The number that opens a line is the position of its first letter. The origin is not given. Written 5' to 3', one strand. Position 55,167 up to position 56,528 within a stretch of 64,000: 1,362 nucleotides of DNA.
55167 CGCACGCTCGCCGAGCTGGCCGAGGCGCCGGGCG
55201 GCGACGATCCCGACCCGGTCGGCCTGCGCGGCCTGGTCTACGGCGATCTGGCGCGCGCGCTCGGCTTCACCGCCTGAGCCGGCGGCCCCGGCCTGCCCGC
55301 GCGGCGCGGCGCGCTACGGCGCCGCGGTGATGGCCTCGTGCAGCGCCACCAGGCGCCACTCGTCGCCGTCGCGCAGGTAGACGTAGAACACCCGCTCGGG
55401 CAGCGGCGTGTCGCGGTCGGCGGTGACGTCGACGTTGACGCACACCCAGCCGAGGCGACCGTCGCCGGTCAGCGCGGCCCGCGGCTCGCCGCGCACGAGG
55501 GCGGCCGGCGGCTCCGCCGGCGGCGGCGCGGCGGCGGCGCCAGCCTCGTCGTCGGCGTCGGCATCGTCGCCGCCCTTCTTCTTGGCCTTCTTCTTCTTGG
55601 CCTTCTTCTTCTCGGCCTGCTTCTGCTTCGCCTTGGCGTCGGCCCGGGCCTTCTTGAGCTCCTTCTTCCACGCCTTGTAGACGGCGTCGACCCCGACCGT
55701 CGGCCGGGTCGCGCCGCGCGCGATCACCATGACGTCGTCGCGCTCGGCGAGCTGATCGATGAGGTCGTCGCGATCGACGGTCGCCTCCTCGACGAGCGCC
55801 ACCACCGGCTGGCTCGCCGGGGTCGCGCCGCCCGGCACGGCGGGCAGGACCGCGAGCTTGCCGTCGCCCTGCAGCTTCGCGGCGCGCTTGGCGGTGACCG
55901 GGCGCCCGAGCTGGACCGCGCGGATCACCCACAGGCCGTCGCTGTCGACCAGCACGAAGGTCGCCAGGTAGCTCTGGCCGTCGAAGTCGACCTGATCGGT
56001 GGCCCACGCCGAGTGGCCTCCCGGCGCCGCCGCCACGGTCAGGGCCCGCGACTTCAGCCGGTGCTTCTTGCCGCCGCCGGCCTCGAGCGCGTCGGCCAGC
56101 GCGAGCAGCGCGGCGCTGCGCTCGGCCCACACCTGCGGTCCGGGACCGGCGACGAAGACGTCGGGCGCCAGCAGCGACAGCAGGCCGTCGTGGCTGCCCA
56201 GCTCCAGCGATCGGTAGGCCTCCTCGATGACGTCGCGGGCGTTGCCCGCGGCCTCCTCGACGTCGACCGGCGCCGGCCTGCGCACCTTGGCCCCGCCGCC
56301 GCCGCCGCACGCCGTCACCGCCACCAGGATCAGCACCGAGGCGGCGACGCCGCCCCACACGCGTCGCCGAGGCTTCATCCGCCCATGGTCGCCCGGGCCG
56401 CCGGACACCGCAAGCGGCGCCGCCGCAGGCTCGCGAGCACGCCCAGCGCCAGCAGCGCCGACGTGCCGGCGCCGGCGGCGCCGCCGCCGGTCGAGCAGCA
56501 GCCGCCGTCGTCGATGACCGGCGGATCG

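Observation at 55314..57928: MYXO-CTERM HExxH metalloprotein co-translated (ATGA overlap) with a Lys-rich lipoprotein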

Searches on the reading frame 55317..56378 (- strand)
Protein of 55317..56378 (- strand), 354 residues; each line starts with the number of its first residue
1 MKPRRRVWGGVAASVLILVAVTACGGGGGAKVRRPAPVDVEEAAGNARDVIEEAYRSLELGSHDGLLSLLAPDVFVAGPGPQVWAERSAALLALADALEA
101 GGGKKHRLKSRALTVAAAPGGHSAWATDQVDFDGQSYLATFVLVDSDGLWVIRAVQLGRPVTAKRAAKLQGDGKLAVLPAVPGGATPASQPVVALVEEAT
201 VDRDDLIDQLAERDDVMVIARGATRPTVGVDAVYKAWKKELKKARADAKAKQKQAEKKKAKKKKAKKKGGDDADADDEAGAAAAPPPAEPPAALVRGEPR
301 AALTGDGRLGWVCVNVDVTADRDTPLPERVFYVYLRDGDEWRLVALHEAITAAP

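Call 5: search_protein_families(library=ncbifam, proteins=[window:55317-56378:-], max_evalue=1)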
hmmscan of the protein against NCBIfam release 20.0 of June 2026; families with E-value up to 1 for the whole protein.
window:55317-56378:- (354 aa): 3 families
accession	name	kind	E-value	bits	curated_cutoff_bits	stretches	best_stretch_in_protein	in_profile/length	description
NF033756.1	gliding_GltC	equivalog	0.019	13.7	450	1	247-303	23-79/622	adventurous gliding motility protein GltC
NF058595.1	invert_tail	domain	0.048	14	37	1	3-30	49-78/113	lipo-invert putative C-terminal anchoring domain-containing protein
TIGR00834.1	ae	subfamily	0.46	8.4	599.45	1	199-274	258-336/900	anion exchange protein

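Call 6: search_protein_families(library=pfam, proteins=[window:55317-56378:-], max_evalue=1)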
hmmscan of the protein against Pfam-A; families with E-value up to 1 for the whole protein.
window:55317-56378:- (354 aa): 3 families
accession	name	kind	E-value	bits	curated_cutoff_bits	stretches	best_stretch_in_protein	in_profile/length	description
PF13474.12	SnoaL_3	-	5.3e-11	43.4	22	1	48-152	2-111/121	SnoaL-like domain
PF14534.12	DUF4440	-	2.3e-06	28.4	25.2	1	50-152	4-107/107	Domain of unknown function (DUF4440)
PF13148.11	DUF3987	-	0.41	10.2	27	1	235-291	65-121/364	Protein of unknown function (DUF3987)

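Call 8: find_encoding_contigs(protein=window:55317-56378:-, flank=6000, max_places=6)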
Protein window:55317-56378:- (354 aa): 4 contigs read that carry it; 3 places shown.
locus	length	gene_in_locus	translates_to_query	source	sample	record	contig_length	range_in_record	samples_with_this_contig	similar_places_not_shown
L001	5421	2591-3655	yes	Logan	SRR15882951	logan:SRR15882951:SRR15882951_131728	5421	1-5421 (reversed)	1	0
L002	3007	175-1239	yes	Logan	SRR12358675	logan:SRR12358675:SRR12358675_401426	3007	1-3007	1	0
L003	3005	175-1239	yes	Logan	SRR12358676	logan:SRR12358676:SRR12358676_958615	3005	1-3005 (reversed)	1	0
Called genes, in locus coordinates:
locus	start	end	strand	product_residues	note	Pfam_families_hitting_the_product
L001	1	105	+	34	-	?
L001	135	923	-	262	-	PF04338:DUF481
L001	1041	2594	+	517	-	-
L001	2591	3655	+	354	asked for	PF13474:SnoaL_3 (weak), PF14534:DUF4440 (faint)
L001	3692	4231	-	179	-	PF01725:Ham1p_like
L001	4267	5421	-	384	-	?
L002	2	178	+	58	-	?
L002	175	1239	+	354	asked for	PF13474:SnoaL_3 (weak), PF14534:DUF4440 (faint)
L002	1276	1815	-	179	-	PF01725:Ham1p_like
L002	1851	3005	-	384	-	?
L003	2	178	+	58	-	?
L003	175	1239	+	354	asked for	PF13474:SnoaL_3 (weak), PF14534:DUF4440 (faint)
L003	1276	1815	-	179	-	PF01725:Ham1p_like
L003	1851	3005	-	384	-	?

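Call 9: find_homologous_proteins(query=window:55317-56378:-)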
Query window:55317-56378:- (354 aa): 5 proteins with E <= 0.001 among 8000 candidates.
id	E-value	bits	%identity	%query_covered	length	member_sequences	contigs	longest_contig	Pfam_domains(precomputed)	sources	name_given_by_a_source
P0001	4.3e-223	758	100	100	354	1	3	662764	PF14534.13,PF13474.13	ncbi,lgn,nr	ncbi:MAG: nuclear transport factor 2 family protein [Kofleriaceae bacterium]|nr:nuclear transport fa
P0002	1.8e-111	391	57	97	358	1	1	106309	PF13474.13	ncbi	-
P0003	3.4e-100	354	57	88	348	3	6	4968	PF13474.13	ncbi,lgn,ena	-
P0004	3.6e-56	209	39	95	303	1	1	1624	PF13474.13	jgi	-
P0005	3.3e-19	88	31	70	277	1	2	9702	PF13474.13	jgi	-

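Call 10: find_encoding_contigs(protein=P0002, flank=8000, max_places=3)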
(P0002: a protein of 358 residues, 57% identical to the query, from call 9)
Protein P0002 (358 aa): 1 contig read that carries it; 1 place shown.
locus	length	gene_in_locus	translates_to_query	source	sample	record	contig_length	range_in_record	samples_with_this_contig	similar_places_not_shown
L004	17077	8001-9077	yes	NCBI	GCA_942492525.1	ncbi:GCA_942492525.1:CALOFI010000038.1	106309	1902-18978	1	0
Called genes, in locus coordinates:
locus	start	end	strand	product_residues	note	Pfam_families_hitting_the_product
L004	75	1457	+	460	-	PF07499:RuvA_C (faint)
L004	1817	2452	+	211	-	PF00440:TetR_N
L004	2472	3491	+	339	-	-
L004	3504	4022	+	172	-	-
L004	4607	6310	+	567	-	-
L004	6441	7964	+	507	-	-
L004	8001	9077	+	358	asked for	PF13474:SnoaL_3 (weak)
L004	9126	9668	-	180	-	PF01725:Ham1p_like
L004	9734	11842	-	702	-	PF11845:Tll0287-like (faint), PF21563:Mcp40H-20_sensor, PF00672:HAMP (weak), PF00211:Guanylate_cyc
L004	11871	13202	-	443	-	PF03109:ABC1, PF27536:UbiB_helical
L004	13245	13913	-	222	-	-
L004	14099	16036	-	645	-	PF00069:Pkinase, PF07714:PK_Tyr_Ser-Thr, PF00561:Abhydrolase_1, PF12146:Hydrolase_4 (weak), PF12697:Abhydrolase_6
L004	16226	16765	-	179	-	-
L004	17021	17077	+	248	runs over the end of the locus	-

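Call 11: find_encoding_contigs(protein=P0003, flank=8000, max_places=4)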
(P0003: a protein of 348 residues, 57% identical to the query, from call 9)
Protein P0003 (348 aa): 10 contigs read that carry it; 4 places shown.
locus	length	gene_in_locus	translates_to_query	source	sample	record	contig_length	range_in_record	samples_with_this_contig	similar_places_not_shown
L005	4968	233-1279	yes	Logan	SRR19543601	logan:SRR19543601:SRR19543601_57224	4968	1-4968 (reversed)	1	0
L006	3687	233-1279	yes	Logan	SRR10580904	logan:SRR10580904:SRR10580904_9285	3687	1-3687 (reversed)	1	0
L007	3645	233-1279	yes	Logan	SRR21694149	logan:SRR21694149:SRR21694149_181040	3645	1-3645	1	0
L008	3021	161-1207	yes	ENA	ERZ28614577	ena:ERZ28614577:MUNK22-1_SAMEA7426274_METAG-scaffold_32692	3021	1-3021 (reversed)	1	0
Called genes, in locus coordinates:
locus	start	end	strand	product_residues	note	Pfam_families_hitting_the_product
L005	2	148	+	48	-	?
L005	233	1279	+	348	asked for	PF13474:SnoaL_3 (faint)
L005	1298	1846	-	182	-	PF01725:Ham1p_like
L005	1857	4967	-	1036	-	?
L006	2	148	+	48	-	?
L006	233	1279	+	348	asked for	PF13474:SnoaL_3 (faint)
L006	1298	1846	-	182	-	PF01725:Ham1p_like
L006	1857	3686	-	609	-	?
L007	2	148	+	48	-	?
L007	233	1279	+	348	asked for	PF13474:SnoaL_3 (faint)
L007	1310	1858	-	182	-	PF01725:Ham1p_like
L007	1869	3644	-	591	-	?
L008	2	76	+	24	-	?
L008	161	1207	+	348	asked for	PF13474:SnoaL_3 (faint)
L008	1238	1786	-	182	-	PF01725:Ham1p_like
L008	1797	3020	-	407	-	?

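Call 12: find_encoding_contigs(protein=P0005, flank=8000, max_places=3)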
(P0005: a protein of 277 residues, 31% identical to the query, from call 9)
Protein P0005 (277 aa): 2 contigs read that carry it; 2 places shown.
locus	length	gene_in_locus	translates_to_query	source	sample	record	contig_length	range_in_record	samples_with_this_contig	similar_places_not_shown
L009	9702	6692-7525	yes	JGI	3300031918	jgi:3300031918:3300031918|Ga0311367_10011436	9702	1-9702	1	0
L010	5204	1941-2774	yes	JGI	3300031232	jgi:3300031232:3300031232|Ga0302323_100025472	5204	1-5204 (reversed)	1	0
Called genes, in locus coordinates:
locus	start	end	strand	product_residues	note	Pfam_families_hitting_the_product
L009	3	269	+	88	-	?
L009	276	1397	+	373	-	PF01494:FAD_binding_3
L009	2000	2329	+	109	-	PF05635:23S_rRNA_IVP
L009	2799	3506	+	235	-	PF00702:Hydrolase, PF12710:HAD, PF13419:HAD_2, PF13242:Hydrolase_like (weak)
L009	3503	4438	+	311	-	PF00682:HMGL-like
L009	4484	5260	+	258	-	PF00378:ECH_1, PF16113:ECH_2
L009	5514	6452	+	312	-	-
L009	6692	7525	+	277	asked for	PF13474:SnoaL_3 (weak)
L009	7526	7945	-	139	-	-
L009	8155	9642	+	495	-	PF00085:Thioredoxin, PF13098:Thioredoxin_2, PF13899:Thioredoxin_7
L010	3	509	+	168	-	?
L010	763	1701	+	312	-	-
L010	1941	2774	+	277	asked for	PF13474:SnoaL_3 (weak)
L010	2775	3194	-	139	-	-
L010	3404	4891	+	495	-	PF00085:Thioredoxin, PF13098:Thioredoxin_2, PF13899:Thioredoxin_7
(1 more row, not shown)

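Call 13: find_encoding_contigs(protein=P0004, flank=8000, max_places=3)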
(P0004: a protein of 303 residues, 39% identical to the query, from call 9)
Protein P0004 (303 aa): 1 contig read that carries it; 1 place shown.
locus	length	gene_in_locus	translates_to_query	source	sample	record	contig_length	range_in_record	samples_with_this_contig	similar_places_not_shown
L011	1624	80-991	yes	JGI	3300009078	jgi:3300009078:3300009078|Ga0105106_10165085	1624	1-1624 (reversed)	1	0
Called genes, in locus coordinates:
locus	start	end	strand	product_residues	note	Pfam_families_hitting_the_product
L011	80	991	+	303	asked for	PF13474:SnoaL_3 (faint)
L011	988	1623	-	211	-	?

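Call 35: predict_structure(alignment_id=A4)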
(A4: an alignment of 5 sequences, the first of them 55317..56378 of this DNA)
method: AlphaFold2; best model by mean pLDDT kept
length: 354 residues; sequences in the alignment: 5
mean_pLDDT: 52.6   pTM: 0.51
mean pLDDT of the five models: 52.6, 45.7, 39.5, 39.4, 36.8
residues with pLDDT >= 90: 0; 70-90: 68; 50-70: 125; < 50: 161
segments of 3 or more residues with pLDDT < 50: 1-104, 200-204, 212-230, 269-291, 352-354
pLDDT, mean of each block of 10 residues (from residue 1): 32 34 29 29 35 35 26 23 31 43 49 61 66 61 57 60 61 60 72 74 50 44 44 57 60 77 68 42 40 64 82 69 58 81 70 43
secondary structure, 60 per line:
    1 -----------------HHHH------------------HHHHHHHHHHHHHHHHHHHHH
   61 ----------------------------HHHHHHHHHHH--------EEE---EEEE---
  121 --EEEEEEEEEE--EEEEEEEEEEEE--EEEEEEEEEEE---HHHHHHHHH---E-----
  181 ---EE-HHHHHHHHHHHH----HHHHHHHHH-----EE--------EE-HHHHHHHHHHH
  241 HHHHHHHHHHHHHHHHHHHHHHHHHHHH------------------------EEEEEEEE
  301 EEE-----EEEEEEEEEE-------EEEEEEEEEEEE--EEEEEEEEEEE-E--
elements in order: H18-21 H40-60 H89-99 E108-110 E114-117 E123-132 E135-146 E149-159 H163-171 H187-198 H203-211 H230-268 E293-303 E309-318 E326-337 E340-350

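Call 55: find_related_loci(query=A4, collection=metagenome_contigs, flank=5000)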
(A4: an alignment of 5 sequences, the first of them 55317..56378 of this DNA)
Query A4 (354 aa) in metagenome_contigs; peptide patterns used: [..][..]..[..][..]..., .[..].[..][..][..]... (x = any residue, [..] = any of these).
600 stretches matched a pattern (row limit reached: there are more); 12 encode a relative of the query (tblastn E <= 1e-3); 12 distinct loci.
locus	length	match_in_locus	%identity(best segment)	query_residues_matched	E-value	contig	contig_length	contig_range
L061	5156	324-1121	41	38-350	2e-64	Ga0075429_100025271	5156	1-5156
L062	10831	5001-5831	34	24-350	1e-47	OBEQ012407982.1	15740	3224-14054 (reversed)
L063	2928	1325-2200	32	16-350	7e-35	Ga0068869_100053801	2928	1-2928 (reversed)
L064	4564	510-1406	32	9-350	1e-33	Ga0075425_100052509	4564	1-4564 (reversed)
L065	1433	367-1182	32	36-350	2e-32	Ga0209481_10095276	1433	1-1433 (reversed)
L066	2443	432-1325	28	12-351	3e-29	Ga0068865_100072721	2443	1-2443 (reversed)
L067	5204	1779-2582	30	39-350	1e-27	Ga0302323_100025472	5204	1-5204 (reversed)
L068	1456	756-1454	37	12-239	1e-25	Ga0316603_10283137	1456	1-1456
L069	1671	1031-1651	33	38-242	5e-23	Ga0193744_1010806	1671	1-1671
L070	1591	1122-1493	39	36-157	5e-19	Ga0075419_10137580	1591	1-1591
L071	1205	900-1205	38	38-137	2e-12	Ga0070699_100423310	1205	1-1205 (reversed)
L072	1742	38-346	30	206-350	5e-12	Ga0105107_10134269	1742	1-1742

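Call 63: find_homologous_proteins(query=A6, max_evalue=0.00001)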
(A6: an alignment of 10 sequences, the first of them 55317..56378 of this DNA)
Query A6 (10 sequences) (354 aa, profile of the alignment): 24 proteins with E <= 0.00001 among 8000 candidates.
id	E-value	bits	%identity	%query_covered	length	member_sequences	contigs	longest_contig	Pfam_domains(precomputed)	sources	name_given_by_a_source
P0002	1.2e-121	424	57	97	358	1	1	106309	PF13474.13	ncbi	-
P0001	1.1e-117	411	100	100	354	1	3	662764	PF14534.13,PF13474.13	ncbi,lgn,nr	ncbi:MAG: nuclear transport factor 2 family protein [Kofleriaceae bacterium]|nr:nuclear transport fa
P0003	7.9e-117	408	57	88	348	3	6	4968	PF13474.13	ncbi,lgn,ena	-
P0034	4.9e-115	402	34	92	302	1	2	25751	PF14534.13,PF13474.13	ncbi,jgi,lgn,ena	-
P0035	8.9e-104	365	31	94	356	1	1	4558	PF13474.13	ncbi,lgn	-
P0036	9.2e-102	359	32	92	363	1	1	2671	PF13474.13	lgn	-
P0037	3.6e-101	357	32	92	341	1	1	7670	PF13474.13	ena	-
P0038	6.6e-101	356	32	88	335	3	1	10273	PF13474.13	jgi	jgi:ketosteroid isomerase-like protein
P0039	2.3e-100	354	33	88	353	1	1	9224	PF13474.13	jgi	jgi:ketosteroid isomerase-like protein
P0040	8.4e-100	352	28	89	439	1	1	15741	PF13474.13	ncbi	ncbi:MAG: nuclear transport factor 2 family protein [Kofleriaceae bacterium]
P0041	2.7e-99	350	31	88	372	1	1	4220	PF13474.13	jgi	jgi:ketosteroid isomerase-like protein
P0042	9.6e-98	345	29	85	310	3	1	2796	PF13474.13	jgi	jgi:hypothetical protein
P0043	1.6e-96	341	30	88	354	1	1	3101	PF13474.13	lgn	-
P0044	2.5e-94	334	30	92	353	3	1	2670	PF13474.13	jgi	jgi:ketosteroid isomerase-like protein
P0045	7.4e-93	329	32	88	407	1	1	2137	PF13474.13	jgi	-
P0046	1.1e-88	316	29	88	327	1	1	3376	PF13474.13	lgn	-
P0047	1.9e-88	315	31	95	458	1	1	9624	PF13474.13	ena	-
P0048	8.7e-88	313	30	88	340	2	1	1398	PF13474.13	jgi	jgi:ketosteroid isomerase-like protein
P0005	2.0e-81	292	31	70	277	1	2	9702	PF13474.13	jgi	-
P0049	7.6e-79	283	28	81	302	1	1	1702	PF13474.13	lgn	-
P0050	4.6e-77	277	30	94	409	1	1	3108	PF14534.13,PF13474.13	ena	-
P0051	3.8e-75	271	32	75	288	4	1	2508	PF13474.13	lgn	-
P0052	1.4e-74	269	29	69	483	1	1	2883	PF13474.13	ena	-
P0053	4.0e-73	264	30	75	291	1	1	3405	PF13474.13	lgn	-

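Call 65: find_encoding_contigs(protein=P0034, flank=6000, max_places=2)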
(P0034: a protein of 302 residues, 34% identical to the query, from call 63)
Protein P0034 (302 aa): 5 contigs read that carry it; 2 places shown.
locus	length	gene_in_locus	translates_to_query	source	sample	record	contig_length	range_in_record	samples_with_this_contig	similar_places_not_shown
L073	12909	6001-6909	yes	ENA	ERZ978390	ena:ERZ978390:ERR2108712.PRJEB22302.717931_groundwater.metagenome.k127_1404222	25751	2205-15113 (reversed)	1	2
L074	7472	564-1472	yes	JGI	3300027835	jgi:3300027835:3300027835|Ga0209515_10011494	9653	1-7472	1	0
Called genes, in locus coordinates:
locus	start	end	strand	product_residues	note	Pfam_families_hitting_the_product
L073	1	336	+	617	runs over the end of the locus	-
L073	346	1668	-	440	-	PF00211:Guanylate_cyc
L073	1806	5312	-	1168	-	PF02128:Peptidase_M36, PF02225:PA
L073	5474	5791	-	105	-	-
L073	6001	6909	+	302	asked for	PF13474:SnoaL_3, PF14534:DUF4440 (faint), PF13474:SnoaL_3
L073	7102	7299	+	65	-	-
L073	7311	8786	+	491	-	-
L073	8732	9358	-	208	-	PF00265:TK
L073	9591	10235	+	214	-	-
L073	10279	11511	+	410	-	PF01047:MarR (weak), PF09339:HTH_IclR (weak), PF12802:MarR_2 (weak), PF13412:HTH_24, PF13545:HTH_Crp_2 (faint), PF00480:ROK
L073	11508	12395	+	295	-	PF00722:Glyco_hydro_16, PF26113:GH16_XgeA, PF03935:SKN1_KRE6_Sbg1 (weak)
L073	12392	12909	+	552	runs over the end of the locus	PF00496:SBP_bac_5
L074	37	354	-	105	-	-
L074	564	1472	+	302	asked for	PF13474:SnoaL_3, PF14534:DUF4440 (faint), PF13474:SnoaL_3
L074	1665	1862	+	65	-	-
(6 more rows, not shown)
